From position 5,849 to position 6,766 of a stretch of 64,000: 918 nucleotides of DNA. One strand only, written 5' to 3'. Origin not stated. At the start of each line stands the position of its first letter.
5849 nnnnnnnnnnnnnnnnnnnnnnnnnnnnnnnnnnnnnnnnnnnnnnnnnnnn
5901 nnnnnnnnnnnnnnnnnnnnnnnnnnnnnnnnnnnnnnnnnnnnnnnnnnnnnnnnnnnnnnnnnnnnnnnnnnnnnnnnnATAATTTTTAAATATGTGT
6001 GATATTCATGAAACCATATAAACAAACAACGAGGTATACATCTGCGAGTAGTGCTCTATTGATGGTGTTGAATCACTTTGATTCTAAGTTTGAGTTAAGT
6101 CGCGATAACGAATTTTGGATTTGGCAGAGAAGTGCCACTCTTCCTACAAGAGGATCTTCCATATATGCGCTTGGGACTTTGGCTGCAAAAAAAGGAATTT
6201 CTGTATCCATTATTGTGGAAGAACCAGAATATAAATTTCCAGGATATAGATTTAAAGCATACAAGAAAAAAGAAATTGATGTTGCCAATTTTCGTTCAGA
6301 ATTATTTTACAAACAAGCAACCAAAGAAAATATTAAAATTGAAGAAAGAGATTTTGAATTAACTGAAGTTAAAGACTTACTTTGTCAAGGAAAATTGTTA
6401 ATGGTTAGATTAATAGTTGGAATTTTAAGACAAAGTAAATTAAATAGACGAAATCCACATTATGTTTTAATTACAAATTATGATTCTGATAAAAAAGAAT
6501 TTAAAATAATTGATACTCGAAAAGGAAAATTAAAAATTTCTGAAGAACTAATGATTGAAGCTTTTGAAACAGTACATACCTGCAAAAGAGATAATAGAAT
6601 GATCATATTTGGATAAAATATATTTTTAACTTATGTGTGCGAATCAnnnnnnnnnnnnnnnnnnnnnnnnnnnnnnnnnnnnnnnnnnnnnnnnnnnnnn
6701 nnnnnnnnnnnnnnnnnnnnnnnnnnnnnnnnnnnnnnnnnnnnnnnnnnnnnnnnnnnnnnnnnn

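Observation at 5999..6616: C39-like peptidase with the catalytic Cys replaced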

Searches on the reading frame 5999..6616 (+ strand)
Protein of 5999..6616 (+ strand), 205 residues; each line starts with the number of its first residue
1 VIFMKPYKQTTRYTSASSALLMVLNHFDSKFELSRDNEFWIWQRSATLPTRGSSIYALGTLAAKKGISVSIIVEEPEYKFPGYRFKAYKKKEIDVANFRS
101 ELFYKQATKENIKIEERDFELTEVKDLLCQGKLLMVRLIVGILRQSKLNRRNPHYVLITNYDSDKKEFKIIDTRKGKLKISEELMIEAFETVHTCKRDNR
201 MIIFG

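Call 3: search_protein_families(library=pfam, proteins=[window:5999-6616:+], max_evalue=1)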
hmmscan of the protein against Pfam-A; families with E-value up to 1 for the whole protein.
window:5999-6616:+ (205 aa): 5 families
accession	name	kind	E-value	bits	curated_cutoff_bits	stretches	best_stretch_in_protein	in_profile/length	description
PF11814.14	DUF3335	-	3.5e-18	66.3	25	1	7-164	4-158/206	Peptidase_C39 like family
PF03412.21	Peptidase_C39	-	3.8e-06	27.2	22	1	149-192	83-124/133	Peptidase C39 family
PF09778.15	Guanylate_cyc_2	-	4.6e-05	23.3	28.1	1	81-175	74-184/212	Guanylylate cyclase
PF13529.12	Peptidase_C39_2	-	0.024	15.7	24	1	114-173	82-142/143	Peptidase_C39 like family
PF14399.12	BtrH_N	-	0.2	12.3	29.7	1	120-173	78-134/134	Butirosin biosynthesis protein H, N-terminal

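Call 4: search_protein_families(library=ncbifam, proteins=[window:5999-6616:+], max_evalue=1)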
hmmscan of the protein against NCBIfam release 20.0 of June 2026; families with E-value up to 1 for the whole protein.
window:5999-6616:+ (205 aa): 1 family
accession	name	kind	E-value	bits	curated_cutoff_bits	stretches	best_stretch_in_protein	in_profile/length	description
NF045998.1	cleave_ABC_plasm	equivalog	0.037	12.3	500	1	150-192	84-124/673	Mbov_0121 family peptidase domain-containing ABC transporter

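Call 5: search_solved_structures(query=window:5999-6616:+, max_evalue=10, show_alignments=3)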
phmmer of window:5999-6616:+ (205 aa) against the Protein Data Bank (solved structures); distinct sequences matched with E-value up to 10: 0.

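Call 6: find_homologous_proteins(query=window:5999-6616:+, max_evalue=0.001)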
Query window:5999-6616:+ (205 aa): 62 proteins with E <= 0.001 among 176 candidates.
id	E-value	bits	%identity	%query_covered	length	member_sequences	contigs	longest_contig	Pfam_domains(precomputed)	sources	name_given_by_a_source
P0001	2.5e-128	443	100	99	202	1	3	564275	PF11814.15,PF03412.22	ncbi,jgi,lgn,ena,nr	ncbi:hypothetical protein HN587_04875 [Candidatus Woesearchaeota archaeon]|jgi:hypothetical protein|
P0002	9.1e-74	265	60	99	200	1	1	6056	PF11814.15,PF03412.22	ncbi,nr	ncbi:MAG: peptidase C39 family protein [Nanoarchaeota archaeon]|nr:peptidase C39 family protein [Nan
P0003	2.4e-73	264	58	99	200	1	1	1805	PF11814.15,PF03412.22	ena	-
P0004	2.2e-71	257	59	99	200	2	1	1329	PF11814.15,PF03412.22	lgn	-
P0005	6.4e-71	256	56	99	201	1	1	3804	PF11814.15,PF09778.16,PF03412.22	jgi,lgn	-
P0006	4.3e-70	253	56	99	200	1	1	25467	PF11814.15,PF03412.22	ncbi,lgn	ncbi:MAG: peptidase C39 family protein [Candidatus Nanoarchaeia archaeon]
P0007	1.0e-69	252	59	99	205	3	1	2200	PF11814.15,PF13529.14,PF03412.22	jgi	-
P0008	1.9e-68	248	57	99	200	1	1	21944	PF11814.15,PF13529.14,PF03412.22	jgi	jgi:ABC-type bacteriocin/lantibiotic exporter with double-glycine peptidase domain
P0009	2.3e-68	248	57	99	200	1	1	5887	PF11814.15,PF13529.14,PF03412.22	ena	-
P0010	1.4e-67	245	56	99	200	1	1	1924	PF11814.15,PF13529.14,PF03412.22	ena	-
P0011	1.6e-67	245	57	99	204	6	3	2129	PF11814.15,PF13529.14,PF05023.21,PF03412.22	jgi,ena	-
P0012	9.5e-67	242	57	99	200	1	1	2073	PF11814.15,PF13529.14,PF03412.22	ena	-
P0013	1.0e-66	242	54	99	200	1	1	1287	PF11814.15,PF13529.14,PF03412.22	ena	-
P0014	1.1e-66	242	55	99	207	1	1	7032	PF11814.15,PF13529.14,PF03412.22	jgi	jgi:hypothetical protein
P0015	1.3e-66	242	56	99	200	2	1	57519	PF11814.15,PF13529.14,PF03412.22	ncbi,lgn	-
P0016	2.1e-66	241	55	99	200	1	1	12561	PF11814.15,PF03412.22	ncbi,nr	ncbi:peptidase C39 family protein [Candidatus Woesearchaeota archaeon]|nr:peptidase C39 family prote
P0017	1.0e-65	239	52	99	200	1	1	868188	PF11814.15,PF13529.14,PF03412.22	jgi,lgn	jgi:hypothetical protein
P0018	1.0e-65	239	56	99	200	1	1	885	PF11814.15,PF03412.22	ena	-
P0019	1.3e-65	238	54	99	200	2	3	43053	PF11814.15,PF13529.14,PF03412.22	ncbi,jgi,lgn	-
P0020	1.5e-65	238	55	99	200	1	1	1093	PF11814.15,PF13529.14,PF03412.22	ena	-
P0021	2.2e-65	238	56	98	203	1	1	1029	PF11814.15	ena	-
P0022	2.5e-65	238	57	90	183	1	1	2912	PF11814.15,PF03412.22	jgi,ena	-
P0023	3.4e-65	237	54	99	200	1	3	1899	PF11814.15,PF13529.14,PF03412.22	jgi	jgi:hypothetical protein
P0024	3.6e-65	237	52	99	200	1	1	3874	PF11814.15,PF13529.14,PF03412.22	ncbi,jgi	jgi:predicted double-glycine peptidase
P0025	3.9e-65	237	54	99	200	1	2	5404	PF11814.15,PF13529.14,PF03412.22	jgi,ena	-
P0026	1.0e-64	236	55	99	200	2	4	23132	PF11814.15,PF13529.14,PF03412.22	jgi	jgi:ABC-type bacteriocin/lantibiotic exporter with double-glycine peptidase domain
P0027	1.5e-64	235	60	90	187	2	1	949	PF11814.15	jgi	-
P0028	1.6e-64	235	53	99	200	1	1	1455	PF11814.15,PF03412.22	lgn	-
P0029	1.8e-64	235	55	99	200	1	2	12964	PF11814.15,PF13529.14,PF03412.22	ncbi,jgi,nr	ncbi:peptidase C39 family protein [Candidatus Woesearchaeota archaeon]|nr:peptidase C39 family prote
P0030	2.0e-63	231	54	99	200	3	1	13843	PF11814.15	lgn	-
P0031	2.1e-63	231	51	99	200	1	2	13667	PF11814.15,PF03412.22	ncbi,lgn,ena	-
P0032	2.6e-63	231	55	99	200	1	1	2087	PF11814.15,PF13529.14,PF03412.22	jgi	jgi:ABC-type bacteriocin/lantibiotic exporter with double-glycine peptidase domain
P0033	3.2e-63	231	59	85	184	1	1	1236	PF11814.15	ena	-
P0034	3.3e-63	231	52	99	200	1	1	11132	PF11814.15,PF03412.22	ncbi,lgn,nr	ncbi:peptidase C39 family protein [Candidatus Woesearchaeota archaeon]|nr:peptidase C39 family prote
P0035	6.0e-63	230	54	99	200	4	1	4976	PF11814.15,PF13529.14,PF03412.22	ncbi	-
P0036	1.3e-62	229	54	98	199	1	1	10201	PF11814.15,PF13529.14,PF03412.22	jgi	jgi:hypothetical protein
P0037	8.4e-62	226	51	99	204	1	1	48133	PF11814.15,PF13529.14,PF03412.22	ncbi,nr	ncbi:peptidase C39 family protein [Candidatus Woesearchaeota archaeon]|nr:peptidase C39 family prote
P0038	8.5e-62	226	53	99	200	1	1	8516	PF11814.15,PF13529.14,PF03412.22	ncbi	-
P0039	1.0e-60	223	52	99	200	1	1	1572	PF11814.15,PF13529.14,PF03412.22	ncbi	-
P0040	5.2e-60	220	54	98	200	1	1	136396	PF11814.15,PF03412.22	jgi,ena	jgi:hypothetical protein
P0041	5.7e-60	220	52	99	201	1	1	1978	PF11814.15,PF09778.16,PF03412.22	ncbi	-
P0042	6.6e-60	220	51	99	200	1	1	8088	PF11814.15,PF13529.14,PF03412.22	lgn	-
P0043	1.1e-58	216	50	99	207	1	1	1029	PF11814.15,PF13529.14,PF03412.22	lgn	-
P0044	6.3e-58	213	50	99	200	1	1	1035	PF11814.15,PF03412.22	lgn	-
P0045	1.4e-57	212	49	99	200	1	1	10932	PF11814.15,PF13529.14,PF09778.16,PF03412.22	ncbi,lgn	-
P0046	1.7e-57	212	49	99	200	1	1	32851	PF11814.15,PF13529.14,PF03412.22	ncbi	ncbi:peptidase C39 family protein [Nanoarchaeota archaeon]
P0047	2.7e-55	205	47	99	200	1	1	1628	PF11814.15,PF13529.14,PF03412.22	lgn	-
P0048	5.3e-55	204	52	99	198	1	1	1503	PF11814.15,PF03412.22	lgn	-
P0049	9.1e-55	203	53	89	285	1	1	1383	PF11814.15,PF03412.22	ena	-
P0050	9.5e-55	203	48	99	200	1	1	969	PF11814.15,PF13529.14,PF03412.22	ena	-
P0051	9.9e-54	200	61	74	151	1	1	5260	PF11814.15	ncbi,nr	ncbi:peptidase C39 family protein, partial [Candidatus Woesearchaeota archaeon]|nr:peptidase C39 fam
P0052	2.7e-53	198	50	99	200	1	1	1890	PF11814.15,PF09778.16,PF03412.22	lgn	-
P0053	6.2e-52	194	51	99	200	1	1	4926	PF11814.15,PF09778.16,PF03412.22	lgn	-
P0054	4.9e-51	191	52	90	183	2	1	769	PF11814.15,PF03412.22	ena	-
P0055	6.4e-51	191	51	99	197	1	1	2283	PF11814.15,PF09778.16,PF03412.22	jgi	jgi:hypothetical protein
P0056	6.4e-51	191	50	99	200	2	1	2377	PF11814.15,PF09778.16,PF03412.22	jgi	jgi:hypothetical protein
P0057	8.1e-51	190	51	99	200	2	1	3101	PF11814.15,PF09778.16,PF03412.22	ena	-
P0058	1.1e-50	190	50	99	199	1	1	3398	PF11814.15,PF09778.16,PF03412.22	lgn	-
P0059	2.0e-47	179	44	99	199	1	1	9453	PF11814.15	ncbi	-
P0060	3.1e-47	179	47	99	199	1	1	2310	PF11814.15,PF09778.16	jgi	jgi:hypothetical protein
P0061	1.9e-45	173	54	77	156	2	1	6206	PF11814.15,PF03412.22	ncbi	ncbi:MAG: peptidase C39 family protein, partial [Candidatus Woesearchaeota archaeon]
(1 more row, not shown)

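Call 14: find_encoding_contigs(protein=P0017, flank=6000, max_places=2)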
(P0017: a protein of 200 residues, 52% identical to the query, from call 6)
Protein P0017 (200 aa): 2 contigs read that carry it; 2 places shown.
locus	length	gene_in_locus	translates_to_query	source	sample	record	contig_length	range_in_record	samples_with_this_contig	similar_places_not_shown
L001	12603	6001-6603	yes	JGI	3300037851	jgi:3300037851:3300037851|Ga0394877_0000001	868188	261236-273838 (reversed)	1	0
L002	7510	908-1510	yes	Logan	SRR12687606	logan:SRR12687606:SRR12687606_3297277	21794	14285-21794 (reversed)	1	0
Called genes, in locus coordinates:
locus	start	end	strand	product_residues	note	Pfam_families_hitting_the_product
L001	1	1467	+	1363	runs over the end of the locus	-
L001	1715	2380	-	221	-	PF00270:DEAD, PF04851:ResIII, PF22527:DEXQc_Suv3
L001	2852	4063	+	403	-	PF04107:GCS2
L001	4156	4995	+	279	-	PF02955:GSH-S_ATP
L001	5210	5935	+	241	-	PF04909:Amidohydro_2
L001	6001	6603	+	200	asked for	PF03412:Peptidase_C39 (faint), PF11814:DUF3335, PF13529:Peptidase_C39_2 (weak)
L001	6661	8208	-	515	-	PF01676:Metalloenzyme, PF06415:iPGM_N, PF01663:Phosphodiest (weak)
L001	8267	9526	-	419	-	PF03952:Enolase_N, PF00113:Enolase_C, PF13378:MR_MLE_C (weak)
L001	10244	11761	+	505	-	-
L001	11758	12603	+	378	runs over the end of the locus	PF13439:Glyco_transf_4, PF00534:Glycos_transf_1, PF13692:Glyco_trans_1_4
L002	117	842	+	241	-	PF04909:Amidohydro_2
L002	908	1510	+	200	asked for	PF03412:Peptidase_C39 (faint), PF11814:DUF3335, PF13529:Peptidase_C39_2 (weak)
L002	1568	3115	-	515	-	PF01676:Metalloenzyme, PF06415:iPGM_N, PF01663:Phosphodiest (weak)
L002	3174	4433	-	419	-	PF03952:Enolase_N, PF00113:Enolase_C, PF13378:MR_MLE_C (weak)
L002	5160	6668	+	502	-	-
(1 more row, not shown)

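Call 15: find_encoding_contigs(protein=P0040, flank=6000, max_places=2)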
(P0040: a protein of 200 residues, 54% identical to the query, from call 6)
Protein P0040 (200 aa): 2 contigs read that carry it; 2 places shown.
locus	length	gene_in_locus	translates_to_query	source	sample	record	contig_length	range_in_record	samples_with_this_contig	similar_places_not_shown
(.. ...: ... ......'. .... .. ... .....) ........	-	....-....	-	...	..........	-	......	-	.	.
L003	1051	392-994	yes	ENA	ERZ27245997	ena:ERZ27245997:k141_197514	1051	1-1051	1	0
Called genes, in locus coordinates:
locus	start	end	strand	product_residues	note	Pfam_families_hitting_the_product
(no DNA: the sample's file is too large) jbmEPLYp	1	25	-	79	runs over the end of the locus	-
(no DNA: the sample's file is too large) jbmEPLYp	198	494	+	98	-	-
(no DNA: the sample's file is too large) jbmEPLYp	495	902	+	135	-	-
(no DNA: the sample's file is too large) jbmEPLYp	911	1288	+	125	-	-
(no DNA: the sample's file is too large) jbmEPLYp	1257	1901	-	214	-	PF00270:DEAD, PF04851:ResIII, PF22527:DEXQc_Suv3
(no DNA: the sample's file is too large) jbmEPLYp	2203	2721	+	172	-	PF01022:HTH_5 (weak), PF13412:HTH_24 (faint), PF12802:MarR_2 (weak), PF01909:NTP_transf_2, PF18765:Polbeta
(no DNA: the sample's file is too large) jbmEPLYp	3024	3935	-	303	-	PF05013:FGase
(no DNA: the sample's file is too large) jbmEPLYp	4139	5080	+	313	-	PF02955:GSH-S_ATP, PF08443:RimK (faint)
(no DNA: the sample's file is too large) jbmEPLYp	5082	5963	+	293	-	PF02955:GSH-S_ATP, PF08443:RimK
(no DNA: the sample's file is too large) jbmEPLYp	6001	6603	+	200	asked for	PF03412:Peptidase_C39 (faint), PF11814:DUF3335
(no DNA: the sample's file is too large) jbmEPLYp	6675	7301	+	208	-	PF01909:NTP_transf_2, PF18765:Polbeta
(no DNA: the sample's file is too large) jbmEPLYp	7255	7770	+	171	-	-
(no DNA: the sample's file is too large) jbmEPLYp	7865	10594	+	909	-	PF00133:tRNA-synt_1, PF01406:tRNA-synt_1e (faint), PF09334:tRNA-synt_1g, PF13603:tRNA-synt_1_2, PF00133:tRNA-synt_1, PF08264:Anticodon_1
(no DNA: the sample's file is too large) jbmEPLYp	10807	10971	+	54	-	-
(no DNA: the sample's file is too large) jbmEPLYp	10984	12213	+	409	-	PF01595:CNNM, PF00571:CBS (faint), PF03471:CorC_HlyC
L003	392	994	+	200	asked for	PF03412:Peptidase_C39 (faint), PF11814:DUF3335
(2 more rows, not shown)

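Call 16: find_encoding_contigs(protein=P0015, flank=6000, max_places=2)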
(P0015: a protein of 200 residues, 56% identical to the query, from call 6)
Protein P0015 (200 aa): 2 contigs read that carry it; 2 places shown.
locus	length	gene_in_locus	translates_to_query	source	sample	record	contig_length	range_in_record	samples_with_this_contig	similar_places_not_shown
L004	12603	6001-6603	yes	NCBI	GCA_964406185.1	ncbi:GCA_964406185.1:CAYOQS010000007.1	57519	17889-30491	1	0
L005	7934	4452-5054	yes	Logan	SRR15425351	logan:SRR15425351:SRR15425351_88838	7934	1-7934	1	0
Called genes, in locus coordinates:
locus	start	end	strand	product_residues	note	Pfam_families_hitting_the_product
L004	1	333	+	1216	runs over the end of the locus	-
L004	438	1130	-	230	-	PF00270:DEAD, PF04851:ResIII, PF22527:DEXQc_Suv3 (weak)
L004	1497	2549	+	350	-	PF02317:Octopine_DH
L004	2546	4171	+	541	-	PF02310:B12-binding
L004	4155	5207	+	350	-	PF07478:Dala_Dala_lig_C (weak)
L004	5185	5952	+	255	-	PF07722:Peptidase_C26, PF00117:GATase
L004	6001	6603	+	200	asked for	PF03412:Peptidase_C39 (faint), PF11814:DUF3335, PF13529:Peptidase_C39_2 (weak)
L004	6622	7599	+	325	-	PF00294:PfkB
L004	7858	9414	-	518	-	PF01676:Metalloenzyme, PF06415:iPGM_N, PF01663:Phosphodiest, PF00884:Sulfatase (weak)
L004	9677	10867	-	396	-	PF00089:Trypsin, PF13365:Trypsin_2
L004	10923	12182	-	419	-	PF03952:Enolase_N, PF00113:Enolase_C, PF13378:MR_MLE_C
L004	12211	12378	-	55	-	-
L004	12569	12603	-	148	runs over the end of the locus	PF03713:DUF305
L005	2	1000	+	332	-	?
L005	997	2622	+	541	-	PF02310:B12-binding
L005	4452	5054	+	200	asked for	PF03412:Peptidase_C39 (faint), PF11814:DUF3335, PF13529:Peptidase_C39_2 (weak)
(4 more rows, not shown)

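Call 18: find_encoding_contigs(protein=P0001, flank=3000, max_places=6)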
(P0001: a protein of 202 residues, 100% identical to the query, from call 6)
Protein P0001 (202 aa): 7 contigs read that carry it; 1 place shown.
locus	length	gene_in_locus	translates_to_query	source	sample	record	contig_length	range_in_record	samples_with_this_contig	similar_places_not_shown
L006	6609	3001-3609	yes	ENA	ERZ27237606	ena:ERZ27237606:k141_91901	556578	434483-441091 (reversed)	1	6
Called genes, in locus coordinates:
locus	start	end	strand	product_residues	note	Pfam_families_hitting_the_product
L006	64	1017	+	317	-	PF02955:GSH-S_ATP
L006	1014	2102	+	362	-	PF01210:NAD_Gly3P_dh_N (weak), PF02558:ApbA (weak), PF02317:Octopine_DH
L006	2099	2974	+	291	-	PF02016:Peptidase_S66, PF17676:Peptidase_S66C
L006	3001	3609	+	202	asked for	PF03412:Peptidase_C39 (faint), PF11814:DUF3335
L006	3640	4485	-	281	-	PF00459:Inositol_P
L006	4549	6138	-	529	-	PF01676:Metalloenzyme, PF00245:Alk_phosphatase (faint), PF06415:iPGM_N, PF00884:Sulfatase (weak), PF01663:Phosphodiest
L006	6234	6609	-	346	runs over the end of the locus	PF02650:HTH_WhiA (faint), PF13556:HTH_30 (faint), PF01022:HTH_5 (faint), PF13404:HTH_AsnC-type, PF13412:HTH_24, PF13404:HTH_AsnC-type, PF13412:HTH_24, PF01037:AsnC_trans_reg, +6 more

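Call 21: predict_structure(alignment_id=A1)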
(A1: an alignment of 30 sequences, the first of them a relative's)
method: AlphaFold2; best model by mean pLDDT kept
length: 202 residues; sequences in the alignment: 30
mean_pLDDT: 92.0   pTM: 0.89
mean pLDDT of the five models: 92.0, 92.1, 92.0, 91.0, 90.8
residues with pLDDT >= 90: 157; 70-90: 35; 50-70: 6; < 50: 4
segments of 3 or more residues with pLDDT < 50: 78-81
pLDDT, mean of each block of 10 residues (from residue 1): 93 97 98 98 87 97 97 65 67 88 96 97 98 96 88 97 97 97 96 92 96
secondary structure, 60 per line:
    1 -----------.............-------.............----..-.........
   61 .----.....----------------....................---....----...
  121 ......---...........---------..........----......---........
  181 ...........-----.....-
elements in order: H12-24 H32-42 H52-61 E66-70 H87-106 E110-113 H118-126 E130-136 H137-140 E150-159 E164-169 E173-178 H179-191 E197-201

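Call 23: search_protein_representatives(alignment_id=A1)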
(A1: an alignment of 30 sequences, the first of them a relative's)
Query: 30 sequences, 200 profile positions. Proteins with E-value up to 0.001 (for the whole library): 379; up to 1e-10: 95; up to 1e-30: 35. The best 150 are listed.
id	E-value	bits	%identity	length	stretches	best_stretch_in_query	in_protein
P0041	2.9e-86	304.3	-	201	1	1-200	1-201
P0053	4.8e-83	293.8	-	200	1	1-200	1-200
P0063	5.0e-78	277.4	-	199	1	1-200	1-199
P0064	2.4e-74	265.4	-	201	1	1-200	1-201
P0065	7.1e-71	254.1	-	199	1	1-200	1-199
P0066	9.8e-71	253.6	-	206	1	1-200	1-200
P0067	1.7e-70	252.9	-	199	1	1-199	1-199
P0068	2.5e-67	242.5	-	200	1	1-200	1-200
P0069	3.9e-67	241.9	-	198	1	5-199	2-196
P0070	1.5e-64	233.4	-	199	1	1-200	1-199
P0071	1.8e-63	229.9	-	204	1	1-198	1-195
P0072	5.7e-61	221.7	-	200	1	1-200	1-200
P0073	8.5e-61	221.2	-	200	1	1-199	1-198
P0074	1.1e-60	220.8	-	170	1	32-199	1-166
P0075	1.8e-60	220.1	-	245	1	1-199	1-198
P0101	5.2e-20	88.0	-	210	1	3-188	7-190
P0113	4.2e-15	72.0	-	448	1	1-183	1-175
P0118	1.2e-14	70.5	-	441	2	3-133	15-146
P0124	5.5e-13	65.1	-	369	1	3-174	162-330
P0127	1.2e-12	64.0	-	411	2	5-133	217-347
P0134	1.3e-11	60.7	-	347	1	5-168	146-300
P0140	2.3e-11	59.8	-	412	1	4-169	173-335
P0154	8.6e-11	57.9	-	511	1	3-185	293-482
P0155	1.3e-10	57.3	-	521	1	2-173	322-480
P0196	2.1e-08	50.1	-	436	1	4-169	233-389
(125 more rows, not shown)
